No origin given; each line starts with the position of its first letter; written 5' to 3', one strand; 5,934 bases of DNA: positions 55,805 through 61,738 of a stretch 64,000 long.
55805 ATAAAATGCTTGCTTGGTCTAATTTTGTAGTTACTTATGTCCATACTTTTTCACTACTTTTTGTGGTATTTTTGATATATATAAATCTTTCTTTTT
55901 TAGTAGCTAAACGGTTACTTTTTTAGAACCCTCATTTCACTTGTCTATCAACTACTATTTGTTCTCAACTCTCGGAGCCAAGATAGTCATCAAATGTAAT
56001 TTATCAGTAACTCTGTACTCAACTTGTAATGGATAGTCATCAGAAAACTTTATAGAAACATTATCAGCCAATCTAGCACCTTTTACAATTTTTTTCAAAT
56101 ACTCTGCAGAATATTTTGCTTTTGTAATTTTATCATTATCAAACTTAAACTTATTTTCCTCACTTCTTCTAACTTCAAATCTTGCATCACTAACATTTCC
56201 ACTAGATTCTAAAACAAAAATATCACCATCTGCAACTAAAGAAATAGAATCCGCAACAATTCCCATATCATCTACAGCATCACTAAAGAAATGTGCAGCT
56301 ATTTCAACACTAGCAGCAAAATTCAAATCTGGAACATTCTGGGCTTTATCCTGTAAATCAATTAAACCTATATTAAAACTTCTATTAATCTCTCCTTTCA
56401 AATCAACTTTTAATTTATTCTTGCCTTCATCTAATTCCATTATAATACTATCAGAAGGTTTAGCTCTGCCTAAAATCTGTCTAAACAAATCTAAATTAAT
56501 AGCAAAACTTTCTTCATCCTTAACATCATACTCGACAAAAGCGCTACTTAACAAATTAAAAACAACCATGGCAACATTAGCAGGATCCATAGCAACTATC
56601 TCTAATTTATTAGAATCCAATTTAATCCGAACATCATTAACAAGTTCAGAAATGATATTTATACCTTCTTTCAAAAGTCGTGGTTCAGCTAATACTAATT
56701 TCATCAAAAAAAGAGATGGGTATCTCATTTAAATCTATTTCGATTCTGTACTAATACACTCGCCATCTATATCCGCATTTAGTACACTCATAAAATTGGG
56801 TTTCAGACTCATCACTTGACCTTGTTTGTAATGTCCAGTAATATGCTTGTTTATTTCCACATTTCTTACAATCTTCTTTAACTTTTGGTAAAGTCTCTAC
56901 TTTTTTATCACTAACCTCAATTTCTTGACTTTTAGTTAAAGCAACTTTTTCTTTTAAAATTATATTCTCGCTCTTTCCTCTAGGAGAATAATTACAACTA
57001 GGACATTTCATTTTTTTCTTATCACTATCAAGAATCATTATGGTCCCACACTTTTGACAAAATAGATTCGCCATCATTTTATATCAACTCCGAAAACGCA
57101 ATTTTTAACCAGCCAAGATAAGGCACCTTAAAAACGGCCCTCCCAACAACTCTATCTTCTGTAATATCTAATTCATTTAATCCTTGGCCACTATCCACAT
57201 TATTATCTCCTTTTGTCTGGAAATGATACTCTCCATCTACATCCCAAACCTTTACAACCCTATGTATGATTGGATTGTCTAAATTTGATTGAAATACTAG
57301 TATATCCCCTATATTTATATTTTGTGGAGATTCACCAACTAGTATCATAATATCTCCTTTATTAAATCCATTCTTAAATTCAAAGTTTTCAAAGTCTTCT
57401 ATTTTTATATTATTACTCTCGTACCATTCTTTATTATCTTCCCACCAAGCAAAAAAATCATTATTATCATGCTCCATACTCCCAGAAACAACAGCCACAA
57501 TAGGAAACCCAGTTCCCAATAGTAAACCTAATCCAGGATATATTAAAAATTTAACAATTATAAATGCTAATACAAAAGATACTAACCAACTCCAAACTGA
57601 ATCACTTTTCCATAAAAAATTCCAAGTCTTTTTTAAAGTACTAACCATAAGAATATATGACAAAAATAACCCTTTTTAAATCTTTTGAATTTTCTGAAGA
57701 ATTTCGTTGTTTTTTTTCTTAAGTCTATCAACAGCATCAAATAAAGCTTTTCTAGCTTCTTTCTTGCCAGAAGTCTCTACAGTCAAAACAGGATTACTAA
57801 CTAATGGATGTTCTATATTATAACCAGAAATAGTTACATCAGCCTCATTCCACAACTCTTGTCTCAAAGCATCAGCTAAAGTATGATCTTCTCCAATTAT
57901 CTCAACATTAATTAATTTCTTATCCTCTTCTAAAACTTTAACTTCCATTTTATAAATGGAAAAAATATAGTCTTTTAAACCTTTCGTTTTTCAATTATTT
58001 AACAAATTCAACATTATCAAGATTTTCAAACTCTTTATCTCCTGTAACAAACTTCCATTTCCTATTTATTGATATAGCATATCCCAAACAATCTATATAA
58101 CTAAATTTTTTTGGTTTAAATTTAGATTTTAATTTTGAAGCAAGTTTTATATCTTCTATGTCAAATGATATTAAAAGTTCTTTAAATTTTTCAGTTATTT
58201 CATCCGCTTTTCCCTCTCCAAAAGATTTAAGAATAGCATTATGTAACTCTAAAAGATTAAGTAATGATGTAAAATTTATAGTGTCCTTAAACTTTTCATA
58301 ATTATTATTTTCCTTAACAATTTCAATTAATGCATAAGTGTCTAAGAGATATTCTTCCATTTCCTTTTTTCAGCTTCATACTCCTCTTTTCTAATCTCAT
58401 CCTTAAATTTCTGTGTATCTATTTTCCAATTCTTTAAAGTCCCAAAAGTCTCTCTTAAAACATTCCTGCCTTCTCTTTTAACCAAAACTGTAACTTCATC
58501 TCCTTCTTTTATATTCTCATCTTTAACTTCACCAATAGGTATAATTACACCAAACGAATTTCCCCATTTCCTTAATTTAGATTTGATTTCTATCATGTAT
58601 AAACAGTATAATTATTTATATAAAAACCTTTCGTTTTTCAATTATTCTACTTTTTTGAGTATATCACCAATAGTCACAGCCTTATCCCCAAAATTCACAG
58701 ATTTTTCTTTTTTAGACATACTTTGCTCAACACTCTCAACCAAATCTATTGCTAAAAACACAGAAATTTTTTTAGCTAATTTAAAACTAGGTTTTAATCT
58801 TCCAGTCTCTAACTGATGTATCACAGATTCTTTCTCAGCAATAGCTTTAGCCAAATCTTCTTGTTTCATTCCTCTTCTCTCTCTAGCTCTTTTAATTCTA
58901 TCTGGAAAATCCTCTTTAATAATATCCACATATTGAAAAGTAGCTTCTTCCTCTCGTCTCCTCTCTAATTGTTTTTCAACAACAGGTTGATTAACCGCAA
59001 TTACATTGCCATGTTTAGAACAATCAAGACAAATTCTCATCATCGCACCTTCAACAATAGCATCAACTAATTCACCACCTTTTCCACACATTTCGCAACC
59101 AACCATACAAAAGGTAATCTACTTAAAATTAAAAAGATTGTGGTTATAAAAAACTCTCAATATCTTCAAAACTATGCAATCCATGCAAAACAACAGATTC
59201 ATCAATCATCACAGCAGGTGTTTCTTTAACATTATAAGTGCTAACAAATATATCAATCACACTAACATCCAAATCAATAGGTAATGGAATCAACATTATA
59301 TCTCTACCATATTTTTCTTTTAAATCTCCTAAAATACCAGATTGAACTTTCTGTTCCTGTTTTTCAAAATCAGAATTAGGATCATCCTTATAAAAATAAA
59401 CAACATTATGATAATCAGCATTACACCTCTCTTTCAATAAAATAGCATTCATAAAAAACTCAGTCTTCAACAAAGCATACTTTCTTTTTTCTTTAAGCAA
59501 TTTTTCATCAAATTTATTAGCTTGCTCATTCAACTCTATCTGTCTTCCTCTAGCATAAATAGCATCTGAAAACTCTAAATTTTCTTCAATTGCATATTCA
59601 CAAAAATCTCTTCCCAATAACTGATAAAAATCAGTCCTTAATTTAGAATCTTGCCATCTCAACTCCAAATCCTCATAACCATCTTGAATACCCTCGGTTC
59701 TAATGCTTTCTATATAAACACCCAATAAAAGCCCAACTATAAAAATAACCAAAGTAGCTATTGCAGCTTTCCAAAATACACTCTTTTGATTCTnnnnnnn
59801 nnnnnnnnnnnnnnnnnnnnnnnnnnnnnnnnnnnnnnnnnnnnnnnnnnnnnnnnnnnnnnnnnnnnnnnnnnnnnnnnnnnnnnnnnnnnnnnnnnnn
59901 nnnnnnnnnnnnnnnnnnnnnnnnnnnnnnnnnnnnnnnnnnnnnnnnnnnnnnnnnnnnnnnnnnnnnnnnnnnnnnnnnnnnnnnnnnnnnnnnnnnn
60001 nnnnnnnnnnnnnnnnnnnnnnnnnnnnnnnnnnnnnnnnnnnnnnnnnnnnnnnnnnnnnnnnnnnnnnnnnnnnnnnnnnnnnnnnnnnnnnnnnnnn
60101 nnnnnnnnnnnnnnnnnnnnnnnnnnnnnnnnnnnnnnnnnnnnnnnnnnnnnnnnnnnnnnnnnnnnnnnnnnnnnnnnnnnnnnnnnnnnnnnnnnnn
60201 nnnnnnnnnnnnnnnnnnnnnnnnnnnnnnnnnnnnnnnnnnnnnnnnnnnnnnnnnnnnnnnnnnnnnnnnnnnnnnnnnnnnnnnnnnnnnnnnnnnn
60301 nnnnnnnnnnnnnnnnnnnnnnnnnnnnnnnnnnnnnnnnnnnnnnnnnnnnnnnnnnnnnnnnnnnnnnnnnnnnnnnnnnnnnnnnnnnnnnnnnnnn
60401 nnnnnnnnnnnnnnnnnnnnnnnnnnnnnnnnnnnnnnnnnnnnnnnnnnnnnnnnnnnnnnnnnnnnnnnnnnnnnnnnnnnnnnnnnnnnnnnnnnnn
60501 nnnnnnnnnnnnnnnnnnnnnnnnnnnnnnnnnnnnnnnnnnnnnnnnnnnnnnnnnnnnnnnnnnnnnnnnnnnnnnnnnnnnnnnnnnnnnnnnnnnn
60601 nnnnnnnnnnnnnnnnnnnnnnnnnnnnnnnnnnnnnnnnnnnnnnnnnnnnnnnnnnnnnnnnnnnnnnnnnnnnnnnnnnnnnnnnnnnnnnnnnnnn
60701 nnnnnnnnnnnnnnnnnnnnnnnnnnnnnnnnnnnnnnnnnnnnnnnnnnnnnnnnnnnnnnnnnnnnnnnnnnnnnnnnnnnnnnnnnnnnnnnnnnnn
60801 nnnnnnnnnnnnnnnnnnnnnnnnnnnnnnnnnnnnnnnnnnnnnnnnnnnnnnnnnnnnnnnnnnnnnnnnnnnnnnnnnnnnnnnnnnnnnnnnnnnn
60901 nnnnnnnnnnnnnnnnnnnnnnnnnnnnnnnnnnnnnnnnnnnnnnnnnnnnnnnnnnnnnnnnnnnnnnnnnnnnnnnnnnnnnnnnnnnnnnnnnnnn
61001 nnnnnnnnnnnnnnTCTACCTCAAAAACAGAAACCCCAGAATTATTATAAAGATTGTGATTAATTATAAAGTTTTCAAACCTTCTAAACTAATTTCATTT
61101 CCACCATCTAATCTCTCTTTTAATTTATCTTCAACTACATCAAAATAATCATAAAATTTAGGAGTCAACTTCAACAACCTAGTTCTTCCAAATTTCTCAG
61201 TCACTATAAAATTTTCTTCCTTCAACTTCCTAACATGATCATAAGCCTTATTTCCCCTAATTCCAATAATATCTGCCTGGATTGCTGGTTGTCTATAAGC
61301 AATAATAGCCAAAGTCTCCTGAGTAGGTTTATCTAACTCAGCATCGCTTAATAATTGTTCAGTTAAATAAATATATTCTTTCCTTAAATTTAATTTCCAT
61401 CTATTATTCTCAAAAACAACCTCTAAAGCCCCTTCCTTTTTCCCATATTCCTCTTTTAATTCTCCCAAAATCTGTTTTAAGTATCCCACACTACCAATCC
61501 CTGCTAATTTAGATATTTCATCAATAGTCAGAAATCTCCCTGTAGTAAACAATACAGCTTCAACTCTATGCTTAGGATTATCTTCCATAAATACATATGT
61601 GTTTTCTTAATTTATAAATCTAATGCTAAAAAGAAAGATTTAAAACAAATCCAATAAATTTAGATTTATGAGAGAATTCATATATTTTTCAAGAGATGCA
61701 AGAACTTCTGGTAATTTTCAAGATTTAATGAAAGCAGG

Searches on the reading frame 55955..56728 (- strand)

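Call 61: search_protein_families(library=pfam, proteins=[window:55955-56728:-], max_evalue=0.001)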
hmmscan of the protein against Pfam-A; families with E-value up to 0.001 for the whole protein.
window:55955-56728:- (257 aa): 4 families
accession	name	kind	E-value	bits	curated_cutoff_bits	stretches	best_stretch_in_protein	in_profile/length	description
PF02747.20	PCNA_C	-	4.6e-14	53.1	23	1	132-252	2-127/128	Proliferating cell nuclear antigen, C-terminal domain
PF00705.23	PCNA_N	-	3.1e-11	43.5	20.3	1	13-111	6-104/127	Proliferating cell nuclear antigen, N-terminal domain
PF02144.21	Rad1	-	8.2e-06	25.5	24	1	31-228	23-245/257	Repair protein Rad1/Rec1/Rad17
PF04139.18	Rad9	-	2.8e-05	24.1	25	1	23-192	5-172/253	Rad9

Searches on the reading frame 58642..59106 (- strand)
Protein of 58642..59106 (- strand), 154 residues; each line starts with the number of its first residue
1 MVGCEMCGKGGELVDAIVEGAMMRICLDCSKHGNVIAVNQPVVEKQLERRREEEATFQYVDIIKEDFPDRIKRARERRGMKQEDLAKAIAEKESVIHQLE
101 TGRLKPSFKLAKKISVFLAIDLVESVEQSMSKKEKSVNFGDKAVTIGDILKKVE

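Call 61: search_protein_families(library=pfam, proteins=[window:58642-59106:-], max_evalue=0.001)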
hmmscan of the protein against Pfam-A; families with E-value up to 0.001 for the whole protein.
window:58642-59106:- (154 aa): 3 families
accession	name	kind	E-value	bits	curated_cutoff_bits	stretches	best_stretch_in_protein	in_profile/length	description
PF01381.28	HTH_3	-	2e-10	40.9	23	1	71-124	1-54/55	Helix-turn-helix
PF13560.12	HTH_31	-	1.5e-06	28.8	27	1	69-112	4-48/64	Helix-turn-helix domain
PF12844.13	HTH_19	-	0.00038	20.7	30.2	1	70-122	3-55/64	Helix-turn-helix domain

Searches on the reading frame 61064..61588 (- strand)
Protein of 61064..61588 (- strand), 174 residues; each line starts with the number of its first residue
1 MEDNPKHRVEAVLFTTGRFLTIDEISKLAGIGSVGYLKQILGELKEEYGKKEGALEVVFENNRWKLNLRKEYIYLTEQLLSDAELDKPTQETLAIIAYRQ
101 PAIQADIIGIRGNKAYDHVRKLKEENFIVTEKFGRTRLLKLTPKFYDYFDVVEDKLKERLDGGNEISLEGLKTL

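Call 67: search_protein_families(library=pfam, proteins=[window:61064-61588:-], max_evalue=0.0001)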
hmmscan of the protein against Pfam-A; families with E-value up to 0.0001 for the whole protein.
window:61064-61588:- (174 aa): 1 family
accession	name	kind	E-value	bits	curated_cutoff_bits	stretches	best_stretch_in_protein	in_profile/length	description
PF04079.22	SMC_ScpB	-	2.6e-33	115.3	27.4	1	8-153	2-153/160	Segregation and condensation complex subunit ScpB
